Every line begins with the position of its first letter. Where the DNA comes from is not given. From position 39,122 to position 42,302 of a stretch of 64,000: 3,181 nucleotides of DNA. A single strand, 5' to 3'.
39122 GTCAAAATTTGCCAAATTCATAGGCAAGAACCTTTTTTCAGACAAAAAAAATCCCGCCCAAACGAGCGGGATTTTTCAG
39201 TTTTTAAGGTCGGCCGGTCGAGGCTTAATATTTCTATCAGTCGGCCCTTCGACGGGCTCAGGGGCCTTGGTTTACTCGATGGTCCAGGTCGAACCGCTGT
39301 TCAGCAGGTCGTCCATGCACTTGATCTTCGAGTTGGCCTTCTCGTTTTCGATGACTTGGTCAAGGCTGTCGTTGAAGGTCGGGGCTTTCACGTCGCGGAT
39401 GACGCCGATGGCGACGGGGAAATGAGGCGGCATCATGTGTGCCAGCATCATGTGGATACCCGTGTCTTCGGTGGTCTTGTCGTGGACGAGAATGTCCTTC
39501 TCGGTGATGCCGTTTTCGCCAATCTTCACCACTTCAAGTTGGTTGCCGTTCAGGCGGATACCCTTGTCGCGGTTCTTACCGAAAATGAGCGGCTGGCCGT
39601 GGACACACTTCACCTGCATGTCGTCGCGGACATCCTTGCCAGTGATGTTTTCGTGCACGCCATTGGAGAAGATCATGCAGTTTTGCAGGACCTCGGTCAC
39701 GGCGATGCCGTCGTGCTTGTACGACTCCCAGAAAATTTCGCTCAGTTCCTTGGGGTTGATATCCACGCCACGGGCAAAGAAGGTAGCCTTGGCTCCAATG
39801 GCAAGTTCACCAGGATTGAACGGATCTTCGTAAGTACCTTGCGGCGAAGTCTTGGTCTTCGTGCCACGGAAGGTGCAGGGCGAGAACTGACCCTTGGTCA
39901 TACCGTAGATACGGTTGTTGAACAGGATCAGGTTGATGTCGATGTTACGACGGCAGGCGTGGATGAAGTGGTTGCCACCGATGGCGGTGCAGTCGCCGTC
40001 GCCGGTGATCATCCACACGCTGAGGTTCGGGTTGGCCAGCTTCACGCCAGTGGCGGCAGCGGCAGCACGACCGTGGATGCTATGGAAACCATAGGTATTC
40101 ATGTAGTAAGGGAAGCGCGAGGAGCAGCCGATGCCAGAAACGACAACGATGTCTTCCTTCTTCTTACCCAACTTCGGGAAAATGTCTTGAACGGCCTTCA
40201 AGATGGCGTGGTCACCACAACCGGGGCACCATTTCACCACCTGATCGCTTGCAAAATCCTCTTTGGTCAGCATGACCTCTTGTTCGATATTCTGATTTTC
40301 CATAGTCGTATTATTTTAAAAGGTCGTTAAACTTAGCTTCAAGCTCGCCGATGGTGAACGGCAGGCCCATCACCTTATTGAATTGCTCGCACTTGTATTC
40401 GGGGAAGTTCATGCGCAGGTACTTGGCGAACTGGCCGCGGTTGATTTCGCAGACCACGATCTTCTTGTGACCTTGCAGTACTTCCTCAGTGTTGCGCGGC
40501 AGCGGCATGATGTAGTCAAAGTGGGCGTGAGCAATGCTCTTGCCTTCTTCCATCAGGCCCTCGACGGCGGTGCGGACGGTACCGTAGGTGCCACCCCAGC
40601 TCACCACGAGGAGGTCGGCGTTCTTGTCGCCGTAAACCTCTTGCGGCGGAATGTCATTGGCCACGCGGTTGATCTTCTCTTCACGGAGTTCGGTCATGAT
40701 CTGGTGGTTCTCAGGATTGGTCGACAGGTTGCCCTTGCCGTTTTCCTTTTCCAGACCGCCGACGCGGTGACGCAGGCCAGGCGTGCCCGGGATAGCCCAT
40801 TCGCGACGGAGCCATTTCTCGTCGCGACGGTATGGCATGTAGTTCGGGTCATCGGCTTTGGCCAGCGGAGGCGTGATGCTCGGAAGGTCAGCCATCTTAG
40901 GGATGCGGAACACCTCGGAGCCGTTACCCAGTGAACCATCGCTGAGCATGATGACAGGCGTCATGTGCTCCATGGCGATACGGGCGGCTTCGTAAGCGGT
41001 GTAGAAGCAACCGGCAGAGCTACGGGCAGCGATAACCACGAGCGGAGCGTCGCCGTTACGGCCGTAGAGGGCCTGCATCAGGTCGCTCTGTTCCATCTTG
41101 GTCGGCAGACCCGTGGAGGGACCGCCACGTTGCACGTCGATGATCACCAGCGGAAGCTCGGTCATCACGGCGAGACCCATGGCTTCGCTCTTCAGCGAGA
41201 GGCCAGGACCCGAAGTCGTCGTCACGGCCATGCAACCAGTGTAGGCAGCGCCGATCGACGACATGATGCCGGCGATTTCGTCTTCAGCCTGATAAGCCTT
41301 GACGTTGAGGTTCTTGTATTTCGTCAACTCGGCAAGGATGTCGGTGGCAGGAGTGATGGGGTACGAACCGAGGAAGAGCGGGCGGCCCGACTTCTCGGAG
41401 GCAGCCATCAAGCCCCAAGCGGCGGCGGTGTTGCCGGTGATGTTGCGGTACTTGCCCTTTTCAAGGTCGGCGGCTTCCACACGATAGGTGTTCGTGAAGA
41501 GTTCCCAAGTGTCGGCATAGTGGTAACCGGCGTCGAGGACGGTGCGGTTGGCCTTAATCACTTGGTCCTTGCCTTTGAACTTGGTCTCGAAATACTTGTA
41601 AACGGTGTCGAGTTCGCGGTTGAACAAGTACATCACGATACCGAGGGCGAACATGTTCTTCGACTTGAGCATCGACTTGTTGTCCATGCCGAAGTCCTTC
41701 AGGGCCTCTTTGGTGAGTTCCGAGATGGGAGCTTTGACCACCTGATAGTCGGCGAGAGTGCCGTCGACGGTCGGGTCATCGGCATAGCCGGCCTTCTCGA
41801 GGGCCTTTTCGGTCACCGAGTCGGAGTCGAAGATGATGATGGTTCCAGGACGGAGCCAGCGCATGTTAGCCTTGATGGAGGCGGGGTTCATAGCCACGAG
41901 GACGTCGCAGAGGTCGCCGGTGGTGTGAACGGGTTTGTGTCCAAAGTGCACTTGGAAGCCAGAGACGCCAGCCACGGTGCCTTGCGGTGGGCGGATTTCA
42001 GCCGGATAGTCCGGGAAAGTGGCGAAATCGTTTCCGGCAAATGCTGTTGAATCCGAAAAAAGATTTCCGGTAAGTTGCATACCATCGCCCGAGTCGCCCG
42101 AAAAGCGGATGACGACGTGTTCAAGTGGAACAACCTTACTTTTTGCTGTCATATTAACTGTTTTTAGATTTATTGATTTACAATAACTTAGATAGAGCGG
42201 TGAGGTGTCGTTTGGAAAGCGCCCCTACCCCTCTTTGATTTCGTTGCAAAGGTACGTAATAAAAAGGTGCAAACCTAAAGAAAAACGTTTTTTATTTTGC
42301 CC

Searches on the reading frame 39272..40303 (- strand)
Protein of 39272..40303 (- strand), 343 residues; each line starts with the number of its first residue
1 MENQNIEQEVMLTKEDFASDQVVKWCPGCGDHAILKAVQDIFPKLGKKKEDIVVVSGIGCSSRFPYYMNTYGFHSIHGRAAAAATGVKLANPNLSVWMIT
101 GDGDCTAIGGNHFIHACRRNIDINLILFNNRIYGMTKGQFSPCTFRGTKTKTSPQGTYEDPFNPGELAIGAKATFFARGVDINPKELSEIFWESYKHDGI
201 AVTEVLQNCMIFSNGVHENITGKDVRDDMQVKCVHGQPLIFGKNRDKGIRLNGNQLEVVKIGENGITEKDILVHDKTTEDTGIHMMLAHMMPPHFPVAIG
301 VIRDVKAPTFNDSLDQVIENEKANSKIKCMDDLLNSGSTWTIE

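Call 79: search_protein_families(library=pfam, proteins=[window:39272-40303:-], max_evalue=0.00001)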
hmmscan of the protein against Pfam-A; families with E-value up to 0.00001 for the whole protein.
window:39272-40303:- (343 aa): 1 family
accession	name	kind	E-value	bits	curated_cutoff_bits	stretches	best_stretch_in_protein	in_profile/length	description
PF02775.26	TPP_enzyme_C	-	1.8e-30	106.2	21.9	1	58-205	2-151/151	Thiamine pyrophosphate enzyme, C-terminal TPP binding domain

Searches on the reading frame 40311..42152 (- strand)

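Call 79: search_protein_families(library=pfam, proteins=[window:40311-42152:-], max_evalue=0.00001)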
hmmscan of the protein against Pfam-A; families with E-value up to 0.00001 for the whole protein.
window:40311-42152:- (613 aa): 2 families
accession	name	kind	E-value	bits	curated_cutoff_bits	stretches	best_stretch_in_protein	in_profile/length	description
PF01855.24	POR_N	-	8.3e-49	166.8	27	1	258-470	8-219/231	Pyruvate flavodoxin/ferredoxin oxidoreductase, thiamine diP-bdg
PF01558.24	POR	-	4e-26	92.6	27.4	1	22-210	2-172/173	Pyruvate ferredoxin/flavodoxin oxidoreductase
